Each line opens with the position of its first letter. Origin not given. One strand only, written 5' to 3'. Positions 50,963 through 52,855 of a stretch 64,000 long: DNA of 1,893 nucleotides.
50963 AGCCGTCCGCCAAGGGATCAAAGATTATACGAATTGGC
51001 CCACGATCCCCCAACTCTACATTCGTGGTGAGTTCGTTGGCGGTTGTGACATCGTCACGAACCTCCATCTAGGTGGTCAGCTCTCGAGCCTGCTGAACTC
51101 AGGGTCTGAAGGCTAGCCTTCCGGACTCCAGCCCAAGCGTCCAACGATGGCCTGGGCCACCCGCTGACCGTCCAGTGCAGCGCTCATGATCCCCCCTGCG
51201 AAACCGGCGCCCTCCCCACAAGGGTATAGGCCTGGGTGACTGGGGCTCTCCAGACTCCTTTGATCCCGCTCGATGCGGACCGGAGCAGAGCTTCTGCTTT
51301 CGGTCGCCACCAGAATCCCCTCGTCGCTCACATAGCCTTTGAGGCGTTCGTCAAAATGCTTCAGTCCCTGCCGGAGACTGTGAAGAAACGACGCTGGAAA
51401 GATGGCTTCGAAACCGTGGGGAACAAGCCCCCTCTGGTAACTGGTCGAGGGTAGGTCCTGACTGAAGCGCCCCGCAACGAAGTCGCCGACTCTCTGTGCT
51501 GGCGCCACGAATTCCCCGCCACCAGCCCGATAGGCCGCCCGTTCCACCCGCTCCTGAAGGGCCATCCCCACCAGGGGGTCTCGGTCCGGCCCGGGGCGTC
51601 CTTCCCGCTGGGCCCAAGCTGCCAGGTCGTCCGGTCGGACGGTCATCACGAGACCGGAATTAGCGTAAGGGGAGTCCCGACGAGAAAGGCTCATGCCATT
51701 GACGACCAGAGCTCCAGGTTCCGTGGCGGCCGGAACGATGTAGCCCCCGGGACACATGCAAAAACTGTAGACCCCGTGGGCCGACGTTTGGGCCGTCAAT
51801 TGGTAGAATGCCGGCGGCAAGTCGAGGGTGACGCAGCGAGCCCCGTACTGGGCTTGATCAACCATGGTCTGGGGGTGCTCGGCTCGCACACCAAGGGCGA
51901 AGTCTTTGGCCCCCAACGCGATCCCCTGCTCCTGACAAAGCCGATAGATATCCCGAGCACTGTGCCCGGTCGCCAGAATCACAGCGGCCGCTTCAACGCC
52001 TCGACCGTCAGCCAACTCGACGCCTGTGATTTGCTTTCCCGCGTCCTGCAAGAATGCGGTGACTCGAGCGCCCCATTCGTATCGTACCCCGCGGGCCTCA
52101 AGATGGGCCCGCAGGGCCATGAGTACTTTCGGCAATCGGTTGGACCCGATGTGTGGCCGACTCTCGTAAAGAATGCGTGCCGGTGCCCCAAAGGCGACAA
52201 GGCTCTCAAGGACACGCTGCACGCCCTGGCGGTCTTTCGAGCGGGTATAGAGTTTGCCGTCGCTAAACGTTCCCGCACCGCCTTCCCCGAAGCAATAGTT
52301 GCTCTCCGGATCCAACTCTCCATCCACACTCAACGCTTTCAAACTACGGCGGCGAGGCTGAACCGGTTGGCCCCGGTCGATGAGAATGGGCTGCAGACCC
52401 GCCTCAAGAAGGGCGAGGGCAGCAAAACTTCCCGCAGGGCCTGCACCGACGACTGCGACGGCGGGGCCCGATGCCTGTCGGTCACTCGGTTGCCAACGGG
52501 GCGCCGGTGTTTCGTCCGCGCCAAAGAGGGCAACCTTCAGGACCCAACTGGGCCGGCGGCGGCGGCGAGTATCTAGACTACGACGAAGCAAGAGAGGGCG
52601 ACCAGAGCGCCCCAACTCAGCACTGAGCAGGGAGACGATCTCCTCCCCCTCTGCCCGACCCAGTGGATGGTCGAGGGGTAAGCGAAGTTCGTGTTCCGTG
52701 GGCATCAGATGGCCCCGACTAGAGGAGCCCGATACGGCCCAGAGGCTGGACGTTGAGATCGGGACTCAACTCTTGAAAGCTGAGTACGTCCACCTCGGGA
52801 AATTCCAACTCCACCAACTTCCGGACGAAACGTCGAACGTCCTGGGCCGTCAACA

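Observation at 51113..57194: Orphan FlhA/SctV (FHIPEP) export-gate homolog sandwiched between a Wzc-type tyrosine autokinase and a FAD oxidoreductase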

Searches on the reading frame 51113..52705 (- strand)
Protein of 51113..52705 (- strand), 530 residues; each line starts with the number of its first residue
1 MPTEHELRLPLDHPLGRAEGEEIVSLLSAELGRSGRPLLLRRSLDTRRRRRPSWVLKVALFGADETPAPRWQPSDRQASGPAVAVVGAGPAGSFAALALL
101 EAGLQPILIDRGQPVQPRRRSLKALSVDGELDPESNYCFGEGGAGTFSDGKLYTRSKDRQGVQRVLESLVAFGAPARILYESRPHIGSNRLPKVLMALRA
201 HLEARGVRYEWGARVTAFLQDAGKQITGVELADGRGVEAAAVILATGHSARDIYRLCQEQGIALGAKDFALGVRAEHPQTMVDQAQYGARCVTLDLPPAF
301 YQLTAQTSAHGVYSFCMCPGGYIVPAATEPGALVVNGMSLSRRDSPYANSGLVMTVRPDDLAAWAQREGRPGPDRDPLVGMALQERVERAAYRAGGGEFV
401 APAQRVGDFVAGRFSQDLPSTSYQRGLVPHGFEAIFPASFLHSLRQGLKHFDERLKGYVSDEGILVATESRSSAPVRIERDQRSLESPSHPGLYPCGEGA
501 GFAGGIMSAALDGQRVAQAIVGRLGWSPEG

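Call 3: search_protein_families(library=pfam, proteins=[window:51113-52705:-])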
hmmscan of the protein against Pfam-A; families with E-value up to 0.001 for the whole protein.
window:51113-52705:- (530 aa): 11 families
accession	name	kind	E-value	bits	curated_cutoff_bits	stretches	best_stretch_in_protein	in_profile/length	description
PF21688.3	FAD-depend_C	-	4.9e-65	219.9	27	1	268-472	1-197/197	FAD-dependent protein, C-terminal domain-like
PF01266.30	DAO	-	4.1e-11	43.5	27.9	1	193-273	150-231/353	FAD dependent oxidoreductase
PF07992.20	Pyr_redox_2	-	5.7e-11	42.8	26.1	1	180-265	171-252/291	Pyridine nucleotide-disulphide oxidoreductase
PF03486.20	HI0933_like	-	1.8e-07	31.3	50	0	83-113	3-33/244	HI0933-like protein Rossmann domain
PF01494.25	FAD_binding_3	-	1.8e-07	31.2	22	1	83-120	4-41/349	FAD binding domain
PF01593.30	Amino_oxidase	-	1.8e-06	28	19.8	0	179-249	199-257/443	Flavin containing amine oxidoreductase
PF01134.28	GIDA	-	1.1e-05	25.2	22.1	0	83-109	2-28/391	Glucose inhibited division protein A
PF00890.30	FAD_binding_2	-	2.5e-05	24.1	20.4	0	83-115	2-34/414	FAD binding domain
PF13454.12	NAD_binding_9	-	5.8e-05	23.6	21.8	0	198-248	106-154/155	FAD-NAD(P)-binding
PF00070.33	Pyr_redox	-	0.00057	20.8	22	0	197-233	45-81/82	Pyridine nucleotide-disulphide oxidoreductase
PF12831.13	FAD_oxidored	-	0.00077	19.3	27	0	83-112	2-31/416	FAD dependent oxidoreductase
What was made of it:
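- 51113..52705 (-): FAD-dependent protein of unknown substrate (FAD-depend_C family). Its start lies 13 nt after the sctV stop. PF21688 at 220 bits, plus DAO and Pyr_redox_2 (call 3).
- Checked: 51113-52705: FAD-depend_C, PF21688, 220 bits (call 3).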

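Call 9: search_protein_families(library=ncbifam, proteins=[window:51113-52705:-])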
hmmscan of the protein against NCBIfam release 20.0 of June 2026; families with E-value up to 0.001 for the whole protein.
window:51113-52705:- (530 aa): 19 families
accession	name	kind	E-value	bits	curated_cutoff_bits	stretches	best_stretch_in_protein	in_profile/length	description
NF049967.1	QhpG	equivalog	1.5e-07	30.7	240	1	83-116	1-33/423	flavin-dependent monooxygenase QhpG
TIGR00275.1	TIGR00275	subfamily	3.4e-07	29.5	183.8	0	193-262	107-180/401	aminoacetone oxidase family FAD-binding enzyme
TIGR03467.1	HpnE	equivalog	6.4e-07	29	283.05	0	83-126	1-44/430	hydroxysqualene dehydroxylase HpnE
NF002480.1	PRK01747.1-1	equivalog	2.5e-06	26.2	540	0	69-113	236-281/645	bifunctional tRNA (5-methylaminomethyl-2-thiouridine)(34)-methyltransferase MnmC2/FAD-dependent 5-carboxymethylaminomethyl-2-thiouridine(34)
TIGR02032.1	GG-red-SF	subfamily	4.9e-06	26.4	158.8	1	83-113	3-33/297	geranylgeranyl reductase family protein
NF007542.0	PRK10157.1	subfamily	2.2e-05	23.3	610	0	84-113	9-38/428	FAD-dependent oxidoreductase FixC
NF045637.1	carotdesatCrtDProt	equivalog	3.5e-05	22.5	580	0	195-250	225-279/485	1-hydroxycarotenoid 3,4-desaturase CrtD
NF005691.0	PRK07494.1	equivalog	5.1e-05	22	459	1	82-119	10-47/404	UbiH/UbiF family hydroxylase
NF007450.0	PRK10015.1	subfamily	8.3e-05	21.5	466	0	84-114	9-39/429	FAD-dependent oxidoreductase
NF045655.1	MkRedMenJ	equivalog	0.00012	21.2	700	1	82-248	6-158/406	menaquinone reductase MenJ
NF006448.0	PRK08773.1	equivalog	0.00012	20.9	614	0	80-116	6-42/393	UbiH/UbiF family hydroxylase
TIGR03197.1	MnmC_Cterm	equivalog_domain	0.00022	20.4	174.2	0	83-112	2-31/400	FAD-dependent 5-carboxymethylaminomethyl-2-thiouridine(34) oxidoreductase MnmC1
TIGR01813.1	flavo_cyto_c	subfamily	0.00022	20.1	285.45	0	183-251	121-193/444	flavocytochrome c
NF005547.0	PRK07208.1-3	equivalog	0.00027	19.8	380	0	83-113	7-37/465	hypothetical protein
TIGR03315.1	Se_ygfK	equivalog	0.00027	18.5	835.3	1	57-111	514-568/1012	putative selenate reductase subunit YgfK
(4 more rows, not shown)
